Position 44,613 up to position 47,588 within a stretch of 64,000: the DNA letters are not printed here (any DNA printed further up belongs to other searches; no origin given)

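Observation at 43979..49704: Stand-alone NuoE-F-G-like module with a silent FDH-fold subunit and a dedicated FNR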

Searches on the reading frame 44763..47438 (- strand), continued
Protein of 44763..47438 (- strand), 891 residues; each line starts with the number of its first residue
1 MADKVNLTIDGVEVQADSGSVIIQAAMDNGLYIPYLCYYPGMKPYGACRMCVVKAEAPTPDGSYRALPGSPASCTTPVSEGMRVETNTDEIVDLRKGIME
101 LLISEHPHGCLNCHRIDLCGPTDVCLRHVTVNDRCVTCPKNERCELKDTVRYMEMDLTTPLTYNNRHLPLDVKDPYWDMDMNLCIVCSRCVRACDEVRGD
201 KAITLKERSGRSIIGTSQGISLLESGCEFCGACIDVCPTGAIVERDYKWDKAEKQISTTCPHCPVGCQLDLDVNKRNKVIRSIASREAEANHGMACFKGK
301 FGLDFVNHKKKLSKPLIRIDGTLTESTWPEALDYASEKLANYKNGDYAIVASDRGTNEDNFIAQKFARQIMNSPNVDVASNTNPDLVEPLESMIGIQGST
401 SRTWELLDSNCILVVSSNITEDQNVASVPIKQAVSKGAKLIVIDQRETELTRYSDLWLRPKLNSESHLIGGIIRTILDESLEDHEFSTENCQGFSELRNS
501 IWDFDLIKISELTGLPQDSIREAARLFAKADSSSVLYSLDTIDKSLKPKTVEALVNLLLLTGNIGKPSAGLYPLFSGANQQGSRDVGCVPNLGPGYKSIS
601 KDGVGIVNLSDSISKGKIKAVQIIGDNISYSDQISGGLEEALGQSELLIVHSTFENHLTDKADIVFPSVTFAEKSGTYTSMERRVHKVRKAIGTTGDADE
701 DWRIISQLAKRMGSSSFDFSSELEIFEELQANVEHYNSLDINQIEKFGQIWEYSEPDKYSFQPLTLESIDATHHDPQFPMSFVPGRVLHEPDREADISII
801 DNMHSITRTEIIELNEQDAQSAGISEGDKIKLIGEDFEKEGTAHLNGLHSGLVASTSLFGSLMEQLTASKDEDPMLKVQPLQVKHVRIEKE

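Call 9: find_encoding_contigs(protein=P0079, flank=10000, max_places=3)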
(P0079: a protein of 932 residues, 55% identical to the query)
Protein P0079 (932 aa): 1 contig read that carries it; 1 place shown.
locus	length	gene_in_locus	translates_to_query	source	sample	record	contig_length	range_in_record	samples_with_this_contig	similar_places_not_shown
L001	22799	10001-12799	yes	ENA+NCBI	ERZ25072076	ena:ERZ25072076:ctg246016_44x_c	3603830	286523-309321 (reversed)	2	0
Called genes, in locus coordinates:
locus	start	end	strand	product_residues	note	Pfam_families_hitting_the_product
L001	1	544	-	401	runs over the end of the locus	PF26686:DUF8575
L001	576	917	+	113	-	-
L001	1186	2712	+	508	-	PF12072:RNase_Y_N, PF08668:HDOD (faint), PF00013:KH_1, PF01966:HD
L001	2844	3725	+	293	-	PF02811:PHP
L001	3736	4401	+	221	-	PF02660:G3P_acyltransf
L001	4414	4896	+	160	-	-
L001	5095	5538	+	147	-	PF13404:HTH_AsnC-type, PF13412:HTH_24, PF01037:AsnC_trans_reg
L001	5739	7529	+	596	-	PF01336:tRNA_anti-codon, PF00152:tRNA-synt_2, PF02938:GAD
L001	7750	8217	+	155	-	PF01257:2Fe-2S_thioredx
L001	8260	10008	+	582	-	PF01512:Complex1_51K, PF10531:SLBB, PF10589:NADH_4Fe-4S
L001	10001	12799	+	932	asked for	PF13510:Fer2_4, PF10588:NADH-G_4Fe-4S_3 (weak), PF22117:Fer4_Nqo3, PF12838:Fer4_7 (weak), PF04879:Molybdop_Fe4S4, PF00384:Molybdopterin, PF01568:Molydop_binding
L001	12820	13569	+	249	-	PF00175:NAD_binding_1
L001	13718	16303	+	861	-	PF01624:MutS_I, PF05188:MutS_II, PF05192:MutS_III, PF05190:MutS_IV, PF00488:MutS_V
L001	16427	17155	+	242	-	PF05685:Uma2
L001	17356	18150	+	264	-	PF07286:D-Glu_cyclase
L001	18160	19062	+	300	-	PF14336:GLUCM-like_C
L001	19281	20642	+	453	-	PF07690:MFS_1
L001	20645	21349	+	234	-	-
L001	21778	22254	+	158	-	PF03602:Cons_hypoth95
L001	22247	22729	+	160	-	PF01467:CTP_transf_like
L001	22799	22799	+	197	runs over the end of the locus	-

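Call 10: find_encoding_contigs(protein=P0025, flank=10000, max_places=3)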
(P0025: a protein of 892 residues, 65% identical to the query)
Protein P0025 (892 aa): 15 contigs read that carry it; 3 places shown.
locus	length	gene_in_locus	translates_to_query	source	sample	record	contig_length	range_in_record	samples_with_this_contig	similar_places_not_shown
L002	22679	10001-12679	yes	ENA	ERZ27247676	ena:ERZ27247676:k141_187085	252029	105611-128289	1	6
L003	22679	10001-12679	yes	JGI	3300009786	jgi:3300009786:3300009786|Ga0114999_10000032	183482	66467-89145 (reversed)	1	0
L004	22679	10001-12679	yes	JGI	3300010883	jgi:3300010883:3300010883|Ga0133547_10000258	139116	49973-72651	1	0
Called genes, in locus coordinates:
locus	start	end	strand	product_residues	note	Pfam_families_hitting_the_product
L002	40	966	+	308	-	PF02881:SRP54_N, PF13604:AAA_30 (weak), PF00448:SRP54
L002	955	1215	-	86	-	-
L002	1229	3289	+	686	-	PF10060:DUF2298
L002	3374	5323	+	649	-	PF02366:PMT (weak), PF13231:PMT_2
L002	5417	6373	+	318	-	PF03706:LPG_synthase_TM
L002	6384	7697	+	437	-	PF00070:Pyr_redox (faint), PF00890:FAD_binding_2 (weak), PF01266:DAO, PF01593:Amino_oxidase, PF01946:Thi4 (faint), PF07992:Pyr_redox_2 (weak), PF12831:FAD_oxidored (weak), PF13450:NAD_binding_8, +1 more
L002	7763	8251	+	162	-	PF01257:2Fe-2S_thioredx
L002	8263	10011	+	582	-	PF01512:Complex1_51K, PF10531:SLBB, PF22461:SLBB_2 (weak), PF10589:NADH_4Fe-4S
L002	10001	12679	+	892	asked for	PF13510:Fer2_4, PF10588:NADH-G_4Fe-4S_3 (faint), PF12838:Fer4_7, PF22117:Fer4_Nqo3, PF00037:Fer4 (weak), PF04879:Molybdop_Fe4S4, PF00384:Molybdopterin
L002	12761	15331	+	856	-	PF01624:MutS_I, PF05188:MutS_II, PF05192:MutS_III, PF05190:MutS_IV, PF00488:MutS_V, PF27441:MutS_C (weak)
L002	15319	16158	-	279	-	PF08501:Shikimate_dh_N, PF01488:Shikimate_DH, PF18317:SDH_C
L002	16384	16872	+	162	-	PF03167:UDG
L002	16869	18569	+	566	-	PF00753:Lactamase_B, PF23023:Anti-Pycsar_Apyc1 (faint), PF12706:Lactamase_B_2, PF22505:RNase_J_b_CASP, PF07521:RMMBL, PF17770:RNase_J_C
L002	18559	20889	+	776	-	PF17854:FtsK_alpha, PF01580:FtsK_SpoIIIE, PF09397:FtsK_gamma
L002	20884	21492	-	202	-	PF00694:Aconitase_C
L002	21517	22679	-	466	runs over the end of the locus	PF00330:Aconitase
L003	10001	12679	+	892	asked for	PF13510:Fer2_4, PF10588:NADH-G_4Fe-4S_3 (faint), PF12838:Fer4_7, PF22117:Fer4_Nqo3, PF00037:Fer4 (weak), PF04879:Molybdop_Fe4S4, PF00384:Molybdopterin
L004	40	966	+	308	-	PF02881:SRP54_N, PF13604:AAA_30 (weak), PF00448:SRP54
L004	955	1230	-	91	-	-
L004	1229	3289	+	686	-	PF10060:DUF2298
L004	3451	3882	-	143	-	-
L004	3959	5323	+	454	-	-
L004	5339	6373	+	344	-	PF03706:LPG_synthase_TM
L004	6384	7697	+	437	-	PF00070:Pyr_redox (faint), PF00890:FAD_binding_2 (weak), PF01266:DAO, PF01593:Amino_oxidase, PF01946:Thi4 (faint), PF07992:Pyr_redox_2 (weak), PF12831:FAD_oxidored (weak), PF13450:NAD_binding_8, +1 more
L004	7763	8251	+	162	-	PF01257:2Fe-2S_thioredx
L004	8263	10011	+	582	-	PF01512:Complex1_51K, PF10531:SLBB, PF22461:SLBB_2 (weak), PF10589:NADH_4Fe-4S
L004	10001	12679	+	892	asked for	PF13510:Fer2_4, PF10588:NADH-G_4Fe-4S_3 (faint), PF12838:Fer4_7, PF22117:Fer4_Nqo3, PF00037:Fer4 (weak), PF04879:Molybdop_Fe4S4, PF00384:Molybdopterin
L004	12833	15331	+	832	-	PF01624:MutS_I, PF05188:MutS_II, PF05192:MutS_III, PF05190:MutS_IV, PF00488:MutS_V, PF27441:MutS_C (weak)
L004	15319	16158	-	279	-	PF08501:Shikimate_dh_N, PF01488:Shikimate_DH, PF18317:SDH_C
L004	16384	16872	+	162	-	PF03167:UDG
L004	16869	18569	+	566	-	PF00753:Lactamase_B, PF23023:Anti-Pycsar_Apyc1 (faint), PF12706:Lactamase_B_2, PF22505:RNase_J_b_CASP, PF07521:RMMBL, PF17770:RNase_J_C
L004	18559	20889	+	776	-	PF17854:FtsK_alpha, PF01580:FtsK_SpoIIIE, PF09397:FtsK_gamma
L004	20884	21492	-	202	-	PF00694:Aconitase_C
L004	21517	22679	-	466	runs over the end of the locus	PF00330:Aconitase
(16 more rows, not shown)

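Call 13: find_encoding_contigs(protein=P0001, flank=10000, max_places=2)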
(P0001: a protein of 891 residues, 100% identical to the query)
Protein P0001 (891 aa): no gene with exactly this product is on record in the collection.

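Call 16: find_related_loci(query=A1, collection=genome_contigs, flank=10000)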
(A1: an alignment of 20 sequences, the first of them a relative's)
Query A1 (891 aa) in genome_contigs; peptide patterns used: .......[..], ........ (x = any residue, [..] = any of these).
599 stretches matched a pattern (row limit reached: there are more); 579 encode a relative of the query (tblastn E <= 1e-3); the best 80 are kept; 80 distinct loci.
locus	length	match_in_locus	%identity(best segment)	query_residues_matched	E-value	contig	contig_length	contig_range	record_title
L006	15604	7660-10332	92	1-891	0e+0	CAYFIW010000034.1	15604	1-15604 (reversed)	MAG TPA_asm: uncultured Dehalococcoidia bacterium isolate ERP001736_co2_349 genome assembly, contig: NODE_1390_length_15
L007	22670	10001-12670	69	1-890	0e+0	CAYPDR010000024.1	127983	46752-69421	MAG TPA_asm: uncultured Dehalococcoidia bacterium isolate SRP092796_co4_664 genome assembly, contig: k141_2065769, whole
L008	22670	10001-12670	67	1-890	0e+0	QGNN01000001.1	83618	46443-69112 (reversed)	MAG: Chloroflexi bacterium isolate SAR202-II-177A Ga0133547_10000993, whole genome shotgun sequence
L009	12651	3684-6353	66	1-890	0e+0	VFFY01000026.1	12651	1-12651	MAG: SAR202 cluster bacterium isolate OSU_TB12 TB12_026, whole genome shotgun sequence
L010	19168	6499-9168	66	1-890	0e+0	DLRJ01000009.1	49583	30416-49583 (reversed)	MAG TPA_asm: Dehalococcoidia bacterium UBA7891 UBA7891_contig_20509, whole genome shotgun sequence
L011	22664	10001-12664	65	1-890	0e+0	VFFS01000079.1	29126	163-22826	MAG: SAR202 cluster bacterium isolate OSU_TB06 TB06_079, whole genome shotgun sequence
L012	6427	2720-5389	66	1-890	0e+0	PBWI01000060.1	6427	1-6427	MAG: Chloroflexota bacterium isolate RS820 11769, whole genome shotgun sequence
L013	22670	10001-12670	66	1-890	0e+0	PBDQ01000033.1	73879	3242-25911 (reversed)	MAG: Chloroflexota bacterium isolate SP343 141649, whole genome shotgun sequence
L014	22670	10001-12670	66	1-890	0e+0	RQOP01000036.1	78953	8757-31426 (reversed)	MAG: SAR202 cluster bacterium isolate OSU_BB09 BB09_036, whole genome shotgun sequence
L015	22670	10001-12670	66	1-890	0e+0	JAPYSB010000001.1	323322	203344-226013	MAG: Dehalococcoidia bacterium isolate PW3.metabat2.87 PW3_11_length_323322_cov_11.483749, whole genome shotgun sequence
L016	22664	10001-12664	63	1-890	0e+0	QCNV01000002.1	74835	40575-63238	SAR202 cluster bacterium AG-426-M11 Ga0171682_102, whole genome shotgun sequence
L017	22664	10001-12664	63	1-890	0e+0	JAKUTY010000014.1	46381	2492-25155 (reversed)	MAG: SAR202 cluster bacterium isolate ALOHA_A2.5_119 A2.5-SAR202-9_14, whole genome shotgun sequence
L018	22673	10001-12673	62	1-890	0e+0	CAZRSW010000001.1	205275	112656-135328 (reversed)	MAG TPA_asm: uncultured Dehalococcoidia bacterium isolate SRP092796_co3_872 genome assembly, contig: NODE_17_length_2052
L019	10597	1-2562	64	35-890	0e+0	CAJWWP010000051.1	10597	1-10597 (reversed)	MAG TPA_asm: uncultured Chloroflexi bacterium isolate ERR599159_bin.71_MetaBAT_v2.12.1_MAG genome assembly, contig: NODE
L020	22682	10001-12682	61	1-891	0e+0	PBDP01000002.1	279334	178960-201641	MAG: Chloroflexota bacterium isolate SP344 66236, whole genome shotgun sequence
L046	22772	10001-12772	54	1-890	0e+0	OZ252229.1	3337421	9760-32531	MAG: Dehalococcoidia bacterium isolate e423ea1d-c589-4ead-98b4-a8e4e9e55514 genome assembly, chromosome: 1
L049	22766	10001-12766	53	1-890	0e+0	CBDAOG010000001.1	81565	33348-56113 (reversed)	MAG: Dehalococcoidia bacterium isolate 0aa05121-dee9-464a-b52f-06bcf9350706 genome assembly, contig: contig_1, whole gen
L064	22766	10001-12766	54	1-890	0e+0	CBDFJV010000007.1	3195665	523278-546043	MAG: Dehalococcoidia bacterium isolate eb1c3f79-3afa-4cb5-ba0e-5793d67ed66f genome assembly, contig: contig_7, whole gen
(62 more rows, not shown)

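Call 55: search_protein_representatives(alignment_id=A1)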
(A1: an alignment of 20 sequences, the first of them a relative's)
Query: 20 sequences, 911 profile positions. Proteins with E-value up to 0.001 (for the whole library): 36667; up to 1e-10: 17295; up to 1e-30: 3965. The best 150 are listed.
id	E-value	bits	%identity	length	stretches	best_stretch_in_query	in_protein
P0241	0.0e+00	1429.4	-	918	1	1-904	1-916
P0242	0.0e+00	1110.5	-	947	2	1-768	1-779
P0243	0.0e+00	1019.9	-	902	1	3-905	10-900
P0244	1.7e-293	992.6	-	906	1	3-908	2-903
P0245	2.2e-276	936.0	-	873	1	3-903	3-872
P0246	2.2e-274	929.4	-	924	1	3-904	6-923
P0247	4.9e-274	928.3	-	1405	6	177-730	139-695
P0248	7.3e-273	924.4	-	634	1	3-629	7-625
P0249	5.4e-247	838.8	-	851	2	1-711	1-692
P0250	1.2e-232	791.3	-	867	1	5-901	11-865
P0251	1.8e-231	787.4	-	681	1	245-904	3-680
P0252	1.2e-230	784.7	-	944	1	1-869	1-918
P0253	4.0e-230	783.0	-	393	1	1-390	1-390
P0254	4.5e-230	782.8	-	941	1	5-904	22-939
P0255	2.7e-229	780.2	-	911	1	4-905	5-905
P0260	5.9e-217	739.4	-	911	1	3-860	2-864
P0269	9.5e-197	672.5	-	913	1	6-904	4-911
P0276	4.1e-183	627.4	-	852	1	4-868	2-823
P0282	8.9e-180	616.4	-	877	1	5-858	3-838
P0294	9.5e-173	593.1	-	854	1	7-902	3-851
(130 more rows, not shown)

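Call 57: list_cluster_members(proteins=[P0243, P0244, P0252, P0254, P0255, P0260, P0269, P0276, P0282, P0294])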
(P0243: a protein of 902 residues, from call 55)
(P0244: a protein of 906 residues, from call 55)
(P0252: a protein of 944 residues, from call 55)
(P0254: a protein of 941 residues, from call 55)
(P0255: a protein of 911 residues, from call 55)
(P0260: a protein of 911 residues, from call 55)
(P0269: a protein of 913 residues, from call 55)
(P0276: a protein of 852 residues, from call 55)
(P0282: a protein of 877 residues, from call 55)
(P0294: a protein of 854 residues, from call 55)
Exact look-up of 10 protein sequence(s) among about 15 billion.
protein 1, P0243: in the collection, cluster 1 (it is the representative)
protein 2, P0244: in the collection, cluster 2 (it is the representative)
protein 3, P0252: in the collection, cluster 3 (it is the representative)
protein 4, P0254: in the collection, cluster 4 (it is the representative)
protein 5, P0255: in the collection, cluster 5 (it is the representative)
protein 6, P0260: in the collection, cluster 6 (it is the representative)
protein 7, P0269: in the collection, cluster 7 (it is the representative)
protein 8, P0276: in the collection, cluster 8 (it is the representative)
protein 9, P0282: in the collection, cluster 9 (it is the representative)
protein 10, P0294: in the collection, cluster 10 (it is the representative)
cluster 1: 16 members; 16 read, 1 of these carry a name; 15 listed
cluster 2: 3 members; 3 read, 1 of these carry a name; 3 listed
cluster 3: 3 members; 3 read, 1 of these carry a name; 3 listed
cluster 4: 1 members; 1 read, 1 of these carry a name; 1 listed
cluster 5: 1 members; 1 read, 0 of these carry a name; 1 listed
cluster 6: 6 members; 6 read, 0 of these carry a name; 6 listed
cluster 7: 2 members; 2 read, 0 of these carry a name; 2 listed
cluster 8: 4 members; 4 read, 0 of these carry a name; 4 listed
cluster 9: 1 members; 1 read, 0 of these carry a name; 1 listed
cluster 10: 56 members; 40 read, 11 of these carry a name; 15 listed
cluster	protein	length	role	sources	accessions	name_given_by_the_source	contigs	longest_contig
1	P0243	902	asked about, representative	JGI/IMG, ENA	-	-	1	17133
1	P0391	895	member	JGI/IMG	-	predicted molibdopterin-dependent oxidoreductase YjgC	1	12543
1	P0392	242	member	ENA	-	-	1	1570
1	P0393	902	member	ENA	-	-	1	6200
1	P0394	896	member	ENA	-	-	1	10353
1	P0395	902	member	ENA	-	-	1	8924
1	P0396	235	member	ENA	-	-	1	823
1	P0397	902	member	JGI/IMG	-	-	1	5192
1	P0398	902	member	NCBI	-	-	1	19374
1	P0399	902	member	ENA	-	-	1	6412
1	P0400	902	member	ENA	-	-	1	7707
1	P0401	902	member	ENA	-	-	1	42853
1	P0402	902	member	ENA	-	-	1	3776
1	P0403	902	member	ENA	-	-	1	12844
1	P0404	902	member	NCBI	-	-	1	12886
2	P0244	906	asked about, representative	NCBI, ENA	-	-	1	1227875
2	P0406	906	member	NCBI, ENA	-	-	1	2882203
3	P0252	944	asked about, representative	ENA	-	-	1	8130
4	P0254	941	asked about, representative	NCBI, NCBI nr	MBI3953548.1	MAG: molybdopterin-dependent oxidoreductase [Chloroflexi bacterium] | molybdopterin-dependent oxidoreductase [Chloroflexota bacterium]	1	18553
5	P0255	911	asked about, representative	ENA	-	-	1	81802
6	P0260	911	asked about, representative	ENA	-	-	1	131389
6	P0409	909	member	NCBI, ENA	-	-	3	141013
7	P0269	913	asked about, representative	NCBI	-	-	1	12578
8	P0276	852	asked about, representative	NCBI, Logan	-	-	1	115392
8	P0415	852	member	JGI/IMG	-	-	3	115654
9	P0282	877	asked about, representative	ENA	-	-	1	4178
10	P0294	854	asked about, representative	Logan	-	-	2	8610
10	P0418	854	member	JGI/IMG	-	predicted molibdopterin-dependent oxidoreductase YjgC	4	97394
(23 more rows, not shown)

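Call 58: find_encoding_contigs(protein=P0418, flank=8000, max_places=1)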
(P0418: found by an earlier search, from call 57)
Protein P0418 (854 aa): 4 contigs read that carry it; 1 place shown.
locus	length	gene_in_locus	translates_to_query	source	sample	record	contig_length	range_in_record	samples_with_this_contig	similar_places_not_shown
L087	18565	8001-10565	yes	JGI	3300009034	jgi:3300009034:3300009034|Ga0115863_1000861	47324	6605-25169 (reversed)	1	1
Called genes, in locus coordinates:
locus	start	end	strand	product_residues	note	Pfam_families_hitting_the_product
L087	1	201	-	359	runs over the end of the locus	PF10509:GalKase_gal_bdg, PF00288:GHMP_kinases_N, PF08544:GHMP_kinases_C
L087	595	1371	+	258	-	PF23023:Anti-Pycsar_Apyc1, PF00753:Lactamase_B, PF12706:Lactamase_B_2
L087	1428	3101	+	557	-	PF07969:Amidohydro_3, PF01979:Amidohydro_1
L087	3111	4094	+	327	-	PF01699:Na_Ca_ex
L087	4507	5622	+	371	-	PF05222:AlaDh_PNT_N, PF02826:2-Hacid_dh_C (faint), PF01262:AlaDh_PNT_C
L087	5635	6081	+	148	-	PF01257:2Fe-2S_thioredx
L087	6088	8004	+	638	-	PF01512:Complex1_51K, PF10589:NADH_4Fe-4S, PF14697:Fer4_21, PF00037:Fer4 (weak), PF12838:Fer4_7 (weak), PF13187:Fer4_9 (weak), PF13237:Fer4_10, PF00037:Fer4 (weak), +3 more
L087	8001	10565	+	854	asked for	PF00111:Fer2 (weak), PF13510:Fer2_4, PF10588:NADH-G_4Fe-4S_3, PF22117:Fer4_Nqo3, PF12838:Fer4_7, PF04879:Molybdop_Fe4S4, PF00384:Molybdopterin, PF01568:Molydop_binding, +1 more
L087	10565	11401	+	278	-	PF10418:DHODB_Fe-S_bind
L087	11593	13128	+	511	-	PF14691:Fer4_20, PF01262:AlaDh_PNT_C (faint), PF13738:Pyr_redox_3 (faint), PF01946:Thi4 (faint), PF07992:Pyr_redox_2, PF13450:NAD_binding_8 (weak), PF00070:Pyr_redox (weak)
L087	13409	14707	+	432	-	PF00455:DeoRC (faint), PF02550:AcetylCoA_hydro, PF13336:AcetylCoA_hyd_C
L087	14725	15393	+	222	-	PF01351:RNase_HII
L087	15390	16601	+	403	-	PF01411:tRNA-synt_2c, PF07973:tRNA_SAD, PF02272:DHHA1 (faint)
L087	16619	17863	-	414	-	PF12704:MacB_PCD, PF02687:FtsX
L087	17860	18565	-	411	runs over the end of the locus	PF12704:MacB_PCD, PF02687:FtsX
